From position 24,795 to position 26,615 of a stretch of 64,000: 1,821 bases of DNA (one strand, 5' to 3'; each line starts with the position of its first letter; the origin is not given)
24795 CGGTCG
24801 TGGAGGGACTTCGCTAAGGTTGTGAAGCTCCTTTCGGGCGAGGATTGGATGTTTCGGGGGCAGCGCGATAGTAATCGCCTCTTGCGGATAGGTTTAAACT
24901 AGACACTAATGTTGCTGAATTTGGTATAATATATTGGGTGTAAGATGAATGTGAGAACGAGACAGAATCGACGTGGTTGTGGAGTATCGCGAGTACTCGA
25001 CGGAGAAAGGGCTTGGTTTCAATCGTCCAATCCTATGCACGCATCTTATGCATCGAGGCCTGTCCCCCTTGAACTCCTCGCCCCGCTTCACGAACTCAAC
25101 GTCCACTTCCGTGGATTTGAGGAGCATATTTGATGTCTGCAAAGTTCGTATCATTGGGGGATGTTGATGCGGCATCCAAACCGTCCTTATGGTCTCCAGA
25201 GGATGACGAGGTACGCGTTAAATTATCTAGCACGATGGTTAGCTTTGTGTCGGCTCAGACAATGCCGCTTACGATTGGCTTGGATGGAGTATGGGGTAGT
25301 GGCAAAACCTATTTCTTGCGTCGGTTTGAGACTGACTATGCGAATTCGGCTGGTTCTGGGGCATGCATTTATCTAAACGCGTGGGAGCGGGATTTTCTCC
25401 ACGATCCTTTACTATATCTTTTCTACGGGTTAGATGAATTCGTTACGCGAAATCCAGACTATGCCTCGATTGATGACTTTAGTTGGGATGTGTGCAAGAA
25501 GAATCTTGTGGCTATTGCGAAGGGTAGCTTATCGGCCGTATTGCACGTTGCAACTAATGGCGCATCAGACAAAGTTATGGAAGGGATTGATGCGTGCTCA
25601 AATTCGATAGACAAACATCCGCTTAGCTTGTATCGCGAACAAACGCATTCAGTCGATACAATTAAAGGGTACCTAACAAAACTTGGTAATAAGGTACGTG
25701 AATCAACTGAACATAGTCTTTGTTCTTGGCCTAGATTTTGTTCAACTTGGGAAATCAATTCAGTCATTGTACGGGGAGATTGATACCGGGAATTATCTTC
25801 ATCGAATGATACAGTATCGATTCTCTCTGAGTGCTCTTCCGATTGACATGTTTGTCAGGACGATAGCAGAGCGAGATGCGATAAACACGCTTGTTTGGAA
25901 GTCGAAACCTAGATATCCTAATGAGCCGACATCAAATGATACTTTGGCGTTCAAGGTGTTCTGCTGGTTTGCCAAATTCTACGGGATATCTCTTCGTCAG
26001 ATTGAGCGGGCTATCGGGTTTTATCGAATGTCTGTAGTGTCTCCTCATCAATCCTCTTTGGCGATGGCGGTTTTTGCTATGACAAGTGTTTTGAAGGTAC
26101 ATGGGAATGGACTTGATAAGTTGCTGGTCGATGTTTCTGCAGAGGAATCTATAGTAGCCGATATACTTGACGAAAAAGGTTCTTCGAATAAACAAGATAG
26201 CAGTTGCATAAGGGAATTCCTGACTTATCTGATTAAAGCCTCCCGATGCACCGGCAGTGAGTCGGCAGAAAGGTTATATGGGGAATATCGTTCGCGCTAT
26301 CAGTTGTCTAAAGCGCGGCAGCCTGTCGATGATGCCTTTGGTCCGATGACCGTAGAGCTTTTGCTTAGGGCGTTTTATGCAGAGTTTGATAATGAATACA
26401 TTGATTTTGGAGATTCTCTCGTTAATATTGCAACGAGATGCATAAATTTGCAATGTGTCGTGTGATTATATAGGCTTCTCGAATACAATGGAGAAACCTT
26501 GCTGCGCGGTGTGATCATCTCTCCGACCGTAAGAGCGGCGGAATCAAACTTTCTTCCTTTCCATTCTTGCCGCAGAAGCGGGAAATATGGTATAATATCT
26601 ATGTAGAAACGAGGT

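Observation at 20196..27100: Conserved non-coding leader element downstream of the promoter (three occurrences)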

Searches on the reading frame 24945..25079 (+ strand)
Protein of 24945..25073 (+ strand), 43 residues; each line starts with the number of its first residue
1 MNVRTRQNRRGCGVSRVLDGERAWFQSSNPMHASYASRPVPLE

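Call 65: search_protein_representatives(protein=window:24945-25073:+)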
Query: 43 residues. Proteins with E-value up to 0.001 (for the whole library): 2; up to 1e-10: 0; up to 1e-30: 0. The best 2 are listed.
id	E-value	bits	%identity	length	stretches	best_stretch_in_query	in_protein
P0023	1.9e-06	43.3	58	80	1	1-43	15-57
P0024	4.6e-04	35.9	62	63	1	7-43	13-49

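Call 67: find_encoding_contigs(protein=P0023, flank=5000, max_places=8)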
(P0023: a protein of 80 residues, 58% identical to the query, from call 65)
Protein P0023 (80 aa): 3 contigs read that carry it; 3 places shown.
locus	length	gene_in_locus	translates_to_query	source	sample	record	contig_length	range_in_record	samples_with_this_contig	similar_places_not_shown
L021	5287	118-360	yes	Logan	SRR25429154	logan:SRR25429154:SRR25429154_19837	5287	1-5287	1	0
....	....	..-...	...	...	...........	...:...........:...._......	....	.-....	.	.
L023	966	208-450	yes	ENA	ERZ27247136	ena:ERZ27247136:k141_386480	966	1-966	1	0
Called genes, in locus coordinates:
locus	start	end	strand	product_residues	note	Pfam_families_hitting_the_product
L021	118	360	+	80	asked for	-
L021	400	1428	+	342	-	PF00753:Lactamase_B (weak)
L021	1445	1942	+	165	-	-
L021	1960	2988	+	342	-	-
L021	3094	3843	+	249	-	-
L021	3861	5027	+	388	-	PF00753:Lactamase_B (weak)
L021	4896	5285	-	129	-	?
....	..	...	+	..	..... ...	-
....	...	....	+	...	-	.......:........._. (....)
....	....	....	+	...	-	-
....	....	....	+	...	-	?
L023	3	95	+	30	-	?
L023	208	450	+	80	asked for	-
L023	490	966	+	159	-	?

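Call 68: find_encoding_contigs(protein=P0024, flank=5000, max_places=8)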
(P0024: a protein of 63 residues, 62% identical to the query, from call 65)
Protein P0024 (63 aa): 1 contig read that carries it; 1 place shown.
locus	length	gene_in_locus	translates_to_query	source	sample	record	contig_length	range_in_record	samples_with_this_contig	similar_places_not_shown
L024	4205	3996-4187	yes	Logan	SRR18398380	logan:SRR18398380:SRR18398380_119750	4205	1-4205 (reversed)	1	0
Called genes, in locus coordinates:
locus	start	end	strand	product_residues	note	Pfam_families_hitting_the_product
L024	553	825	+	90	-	-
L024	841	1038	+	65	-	-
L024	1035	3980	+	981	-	-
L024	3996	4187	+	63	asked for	-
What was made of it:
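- Only 2 hits were found among 1.84 billion representative proteins, both of them ORF calls over the same DNA element (calls 65, 67, 68).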

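Call 74: find_homologous_proteins(query=A5, max_evalue=10)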
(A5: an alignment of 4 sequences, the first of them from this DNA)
Query A5 (4 sequences) (45 aa, profile of the alignment): 7 proteins with E <= 10 among 21 candidates.
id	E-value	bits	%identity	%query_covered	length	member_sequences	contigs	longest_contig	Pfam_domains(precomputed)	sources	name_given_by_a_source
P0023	1.1e-24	104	60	100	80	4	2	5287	-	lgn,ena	-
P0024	3.9e-22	95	63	84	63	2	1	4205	-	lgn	-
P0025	4.5e-12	63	63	53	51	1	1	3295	-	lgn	-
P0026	6.5e-12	63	51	91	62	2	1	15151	-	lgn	-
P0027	1.4e-7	49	47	71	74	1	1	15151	-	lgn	-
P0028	1.5e-4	39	89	20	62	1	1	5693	-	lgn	-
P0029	6.6e-4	37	75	44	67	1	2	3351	-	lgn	-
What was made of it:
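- Five of the copies were found through ORF calls in this very frame (calls 65, 74), which biases the 'frame is open' count. The ORF is open in all complete copies and was called as a gene in several assemblies (P0023-P0029; calls 65, 74).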

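Call 76: find_encoding_contigs(protein=P0026, flank=10000, max_places=6)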
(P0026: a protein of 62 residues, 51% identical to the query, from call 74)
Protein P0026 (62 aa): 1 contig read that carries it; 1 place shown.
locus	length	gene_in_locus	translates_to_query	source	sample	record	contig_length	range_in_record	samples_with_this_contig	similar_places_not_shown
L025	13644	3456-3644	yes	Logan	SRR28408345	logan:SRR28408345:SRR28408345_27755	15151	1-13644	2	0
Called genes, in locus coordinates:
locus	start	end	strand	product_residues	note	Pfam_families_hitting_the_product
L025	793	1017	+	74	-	-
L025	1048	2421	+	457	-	-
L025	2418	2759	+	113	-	PF14213:DUF4325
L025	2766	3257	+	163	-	-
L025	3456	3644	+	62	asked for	-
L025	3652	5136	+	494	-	-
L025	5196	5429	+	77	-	-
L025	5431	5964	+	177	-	PF08867:FRG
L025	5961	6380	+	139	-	-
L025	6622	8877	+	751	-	PF20720:nSTAND3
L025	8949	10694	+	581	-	PF11398:DUF2813 (faint), PF13175:AAA_15, PF13304:AAA_21, PF20469:OLD-like_TOPRIM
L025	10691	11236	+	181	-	-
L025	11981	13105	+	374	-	-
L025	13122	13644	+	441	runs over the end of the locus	-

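Call 80: find_encoding_contigs(protein=P0028, flank=10000, max_places=6)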
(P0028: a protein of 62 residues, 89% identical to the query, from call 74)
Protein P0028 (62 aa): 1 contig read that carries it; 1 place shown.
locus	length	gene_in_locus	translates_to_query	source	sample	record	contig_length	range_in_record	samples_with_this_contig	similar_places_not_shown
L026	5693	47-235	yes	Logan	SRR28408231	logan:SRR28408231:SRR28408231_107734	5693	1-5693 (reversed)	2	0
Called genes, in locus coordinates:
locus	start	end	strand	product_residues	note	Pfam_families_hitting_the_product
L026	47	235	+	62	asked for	-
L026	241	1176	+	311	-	PF24390:PRTase-CE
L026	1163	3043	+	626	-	PF24389:ORC-CDC6-like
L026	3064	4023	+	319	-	-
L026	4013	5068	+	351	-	PF05175:MTS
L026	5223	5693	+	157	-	?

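Call 104: search_protein_families(library=padloc, proteins=[L025:1048-2421:+, L025:3652-5136:+, L025:6622-8877:+, L025:8949-10694:+, L025:11981-13105:+, L024:1035-3980:+, L021:400-1428:+, L021:1445-1942:+, L026:241-1176:+, L026:1163-3043:+], max_evalue=0.001)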
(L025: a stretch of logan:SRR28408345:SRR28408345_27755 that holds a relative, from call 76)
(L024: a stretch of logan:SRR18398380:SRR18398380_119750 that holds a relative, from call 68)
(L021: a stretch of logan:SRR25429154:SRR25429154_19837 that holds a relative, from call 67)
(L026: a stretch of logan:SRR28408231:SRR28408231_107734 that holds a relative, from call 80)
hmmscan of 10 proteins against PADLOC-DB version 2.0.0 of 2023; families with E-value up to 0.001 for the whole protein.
L025:1048-2421:+ (457 aa): 0 families

L025:3652-5136:+ (494 aa): 2 families
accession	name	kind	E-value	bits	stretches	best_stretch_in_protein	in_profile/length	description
PDLC01866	CARF3--CARF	-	0.00051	18.1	1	421-467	139-185/207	-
PDLC01438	Csa3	-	0.00073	17.7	0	410-477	143-197/305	"CAS-I,CAS-II,CAS-III,CAS-IV,CAS-V,CAS-VI; associated_signaling"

L025:6622-8877:+ (751 aa): 3 families
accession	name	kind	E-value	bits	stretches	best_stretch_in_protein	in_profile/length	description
PDLC05079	PDC-S73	-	4.5e-141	470.1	1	1-750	1-751/752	-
PDLC02400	Aga_TIR-PNTD1-PNTD2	-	1.2e-19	68.1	1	3-160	2-159/639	Class I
PDLC02416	Aga_REase-TIR-PNTD1-PNTD2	-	2.1e-14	51.1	1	3-132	2-130/572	Class I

L025:8949-10694:+ (581 aa): 96 families (the best 25 are shown)
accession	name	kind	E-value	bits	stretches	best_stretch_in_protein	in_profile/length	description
PDLC02358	Old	-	5.4e-80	267.8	1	1-506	2-507/578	Old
PDLC02979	AriA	-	2e-28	98.2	2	159-337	205-373/373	-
PDLC00065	GajA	-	6.1e-28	96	2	165-464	212-516/670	AAA ATPase domain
PDLC00081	GajA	-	6.7e-28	95.7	1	1-468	1-450/574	AAA ATPase domain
PDLC00085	GajA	-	1.3e-24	84.9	2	293-458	269-446/580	AAA ATPase domain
PDLC00067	GajA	-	1.7e-20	71.1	1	3-468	5-475/604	AAA ATPase domain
PDLC00070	GajA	-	8.1e-20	68.9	1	177-480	177-474/596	AAA ATPase domain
PDLC04168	GajA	-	1.3e-19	68.4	2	178-459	174-437/570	-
PDLC02915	ATPase-Toprim_I-B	-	2.5e-19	67.5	2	289-481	253-426/623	-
PDLC00066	GajA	-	3.7e-19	66.7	1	171-469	161-449/567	AAA ATPase domain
PDLC00090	GajA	-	3.5e-17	60.4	2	171-501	182-521/659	AAA ATPase domain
PDLC00086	GajA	-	1.1e-16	58.8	2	178-462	194-473/600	AAA ATPase domain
PDLC00095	GajA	-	1.5e-16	58.1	2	293-463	396-577/752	AAA ATPase domain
PDLC00094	GajA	-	7.4e-16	55.7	2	276-453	281-454/569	AAA ATPase domain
PDLC00069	GajA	-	1e-15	55.2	2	294-466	337-516/687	AAA ATPase domain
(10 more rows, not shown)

L025:11981-13105:+ (374 aa): 0 families

L024:1035-3980:+ (981 aa): 12 families
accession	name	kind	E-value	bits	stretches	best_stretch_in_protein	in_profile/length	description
PDLC03780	RT_UG5-nitrilase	-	3.7e-133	443.9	1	2-981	21-900/907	DRT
PDLC03804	RTasNitrilase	-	3.7e-39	132.9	1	702-971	161-395/397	DRT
PDLC02995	RT_UG5-nitrilase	-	3.3e-21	73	1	684-955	674-930/958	-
PDLC03745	Drt1a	-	4.1e-18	62.6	1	737-970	963-1175/1176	DRT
PDLC02171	Drt1a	-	1.9e-09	33.6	1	842-959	1103-1221/1232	-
PDLC03781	RT_UG5_small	-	9.9e-09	32.2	1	6-286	7-308/631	DRT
PDLC03771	RT_UG32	-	3.1e-06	24.1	1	97-261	91-237/521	DRT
PDLC03761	RT_UG23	-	4.3e-06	23.5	1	74-262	43-215/489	DRT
PDLC03756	RT_UG19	-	6e-05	20.3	1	211-267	175-230/562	DRT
PDLC03782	RT_UG6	-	6e-05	19.7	1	233-265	169-201/925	DRT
PDLC03778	RT_UG39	-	0.00012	19.3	1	179-278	238-335/541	DRT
PDLC03757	Drt2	-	0.00036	17.6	1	230-286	285-335/502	DRT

L021:400-1428:+ (342 aa): 7 families
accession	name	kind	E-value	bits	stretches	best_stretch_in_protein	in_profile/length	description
PDLC03854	LmuA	-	1.8e-28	97.7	1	7-309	4-304/345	-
PDLC04676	PDC-M48B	-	2.3e-26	90.5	1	5-284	4-280/357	-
PDLC04677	PDC-M48B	-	1.3e-24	85.1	1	8-320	5-315/339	-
PDLC03805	RTasMBL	-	5.7e-21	73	1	7-297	2-262/322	DRT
PDLC02158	Avs1a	-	9.7e-14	49.4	1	180-301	212-336/392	-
PDLC04673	PDC-M48B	-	1.4e-08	32.5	1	202-296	140-232/296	-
PDLC04675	PDC-M48B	-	2.5e-07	28.2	1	217-320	152-256/291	-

L021:1445-1942:+ (165 aa): 2 families
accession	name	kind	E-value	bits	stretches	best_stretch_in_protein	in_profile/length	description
PDLC04670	PDC-M48A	-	4.4e-07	28.3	1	55-131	42-118/164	-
PDLC04671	PDC-M48A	-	3.7e-05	22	1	55-152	42-146/166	-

L026:241-1176:+ (311 aa): 5 families
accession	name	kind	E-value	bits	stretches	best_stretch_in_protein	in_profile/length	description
PDLC02934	PRTase_III-A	-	1.8e-14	51.5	1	39-309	27-262/393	-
PDLC02933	PRTase_III-A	-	3.1e-14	51.3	1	38-305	14-255/368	-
PDLC02935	PRTase_III-A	-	1.1e-11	42.6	1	36-172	29-151/290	-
PDLC02932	PRTase_III-A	-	3.1e-06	24.9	1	40-169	29-147/271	-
PDLC02931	PRTase_III-A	-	2.3e-05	22.2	1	128-188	118-178/267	-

L026:1163-3043:+ (626 aa): 1 family
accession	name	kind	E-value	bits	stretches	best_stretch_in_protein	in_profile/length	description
PDLC04140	mad8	-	0.00053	17.6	0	48-239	28-207/314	mads_8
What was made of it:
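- On Retron / DRT-associated non-coding RNA: The other copies precede unrelated systems (call 104).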

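Call 113: search_protein_families(library=pfam, proteins=[L025:10874-11236:+, L025:5196-5429:+, L025:1159-2421:+, L025:2766-3257:+, L025:5961-6380:+, L025:11981-13105:+, L025:3652-5136:+, L021:1960-2988:+, L021:3094-3843:+, L024:553-825:+], max_evalue=0.01)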
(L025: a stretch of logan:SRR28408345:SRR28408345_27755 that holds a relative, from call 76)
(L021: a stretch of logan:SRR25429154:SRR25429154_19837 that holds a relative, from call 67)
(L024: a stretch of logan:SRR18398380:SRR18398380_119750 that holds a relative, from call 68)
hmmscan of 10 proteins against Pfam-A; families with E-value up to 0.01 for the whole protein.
L025:10874-11236:+ (120 aa): 0 families

L025:5196-5429:+ (77 aa): 0 families

L025:1159-2421:+ (420 aa): 0 families

L025:2766-3257:+ (163 aa): 0 families

L025:5961-6380:+ (139 aa): 0 families

L025:11981-13105:+ (374 aa): 0 families

L025:3652-5136:+ (494 aa): 6 families
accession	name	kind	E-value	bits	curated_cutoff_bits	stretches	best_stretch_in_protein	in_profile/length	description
PF04326.19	SLFN_AlbA_2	-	1.9e-15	57.9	25.3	1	19-130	1-114/118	Schlafen, AlbA_2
PF13412.12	HTH_24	-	2.1e-08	34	21.9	1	424-460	6-42/48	Winged helix-turn-helix DNA-binding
PF13404.12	HTH_AsnC-type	-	1.4e-05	25.3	27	1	425-460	7-42/42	AsnC-type helix-turn-helix domain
PF13749.12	HATPase_c_4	-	0.00027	21.3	26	1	333-385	30-82/89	Putative ATP-dependent DNA helicase recG C-terminal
PF08279.18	HTH_11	-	0.0025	18.1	25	0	426-464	5-46/55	HTH domain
PF12840.13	HTH_20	-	0.0038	17.6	27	0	424-461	7-44/51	Helix-turn-helix domain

L021:1960-2988:+ (342 aa): 0 families

L021:3094-3843:+ (249 aa): 0 families

L024:553-825:+ (90 aa): 0 families

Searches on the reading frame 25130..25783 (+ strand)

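Call 15: search_protein_families(library=pfam, proteins=[window:25130-25783:+], max_evalue=0.01)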
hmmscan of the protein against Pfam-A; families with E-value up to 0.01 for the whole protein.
window:25130-25783:+ (217 aa): 2 families
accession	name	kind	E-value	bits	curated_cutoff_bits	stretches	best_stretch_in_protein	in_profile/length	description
PF07693.20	KAP_NTPase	-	7.4e-08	32.4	20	1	44-102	18-76/293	KAP family P-loop domain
PF22463.2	Ctf19_RWD1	-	0.0087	16.4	26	0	121-176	5-59/69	Ctf19, first RWD domain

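Call 28: search_protein_families(library=padloc, proteins=[window:25133-25783:+], max_evalue=0.01)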
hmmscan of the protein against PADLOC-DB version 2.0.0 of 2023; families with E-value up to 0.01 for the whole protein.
window:25133-25783:+ (216 aa): 9 families
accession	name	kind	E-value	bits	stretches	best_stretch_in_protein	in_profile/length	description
PDLC04959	PDC-S20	-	1.4e-20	72.3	1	28-190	23-184/464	-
PDLC04956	PDC-S20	-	1.4e-11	42.5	1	44-179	34-171/450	-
PDLC04958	PDC-S20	-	1.3e-09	35.9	1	30-187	13-166/458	-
PDLC02209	QatA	-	9.9e-09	32.3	1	32-183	19-174/646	-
PDLC04957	PDC-S20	-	4.2e-06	24.5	1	34-184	19-178/446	-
PDLC05031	PDC-S49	-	0.0014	15.5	1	50-72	29-51/624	-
PDLC02361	PifA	-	0.0014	15.2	1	44-70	39-65/720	PifA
PDLC05030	PDC-S49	-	0.0055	13.4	1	38-71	13-46/629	-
PDLC05029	PDC-S49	-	0.0089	12.8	0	47-71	25-49/619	-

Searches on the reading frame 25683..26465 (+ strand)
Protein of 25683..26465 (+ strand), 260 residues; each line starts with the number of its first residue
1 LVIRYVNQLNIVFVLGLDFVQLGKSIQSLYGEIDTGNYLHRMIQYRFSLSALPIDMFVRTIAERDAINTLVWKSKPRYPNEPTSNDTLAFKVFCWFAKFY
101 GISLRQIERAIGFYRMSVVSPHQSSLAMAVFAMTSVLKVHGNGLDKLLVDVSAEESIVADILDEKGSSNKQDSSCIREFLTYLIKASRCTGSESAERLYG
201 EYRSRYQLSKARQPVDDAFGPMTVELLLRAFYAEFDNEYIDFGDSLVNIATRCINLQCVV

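Call 15: search_protein_families(library=pfam, proteins=[window:25683-26465:+], max_evalue=0.01)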
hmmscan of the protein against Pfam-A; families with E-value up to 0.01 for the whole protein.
window:25683-26465:+ (260 aa): 0 families

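Call 28: search_protein_families(library=padloc, proteins=[window:25683-26465:+], max_evalue=0.01)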
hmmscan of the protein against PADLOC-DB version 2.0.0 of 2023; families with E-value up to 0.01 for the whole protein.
window:25683-26465:+ (260 aa): 3 families
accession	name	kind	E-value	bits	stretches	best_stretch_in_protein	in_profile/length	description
PDLC04959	PDC-S20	-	8.5e-20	69.7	1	10-190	218-400/464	-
PDLC04956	PDC-S20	-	1.1e-06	26.4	1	10-118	212-320/450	-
PDLC04957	PDC-S20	-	3.1e-05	21.7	1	7-50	212-256/446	-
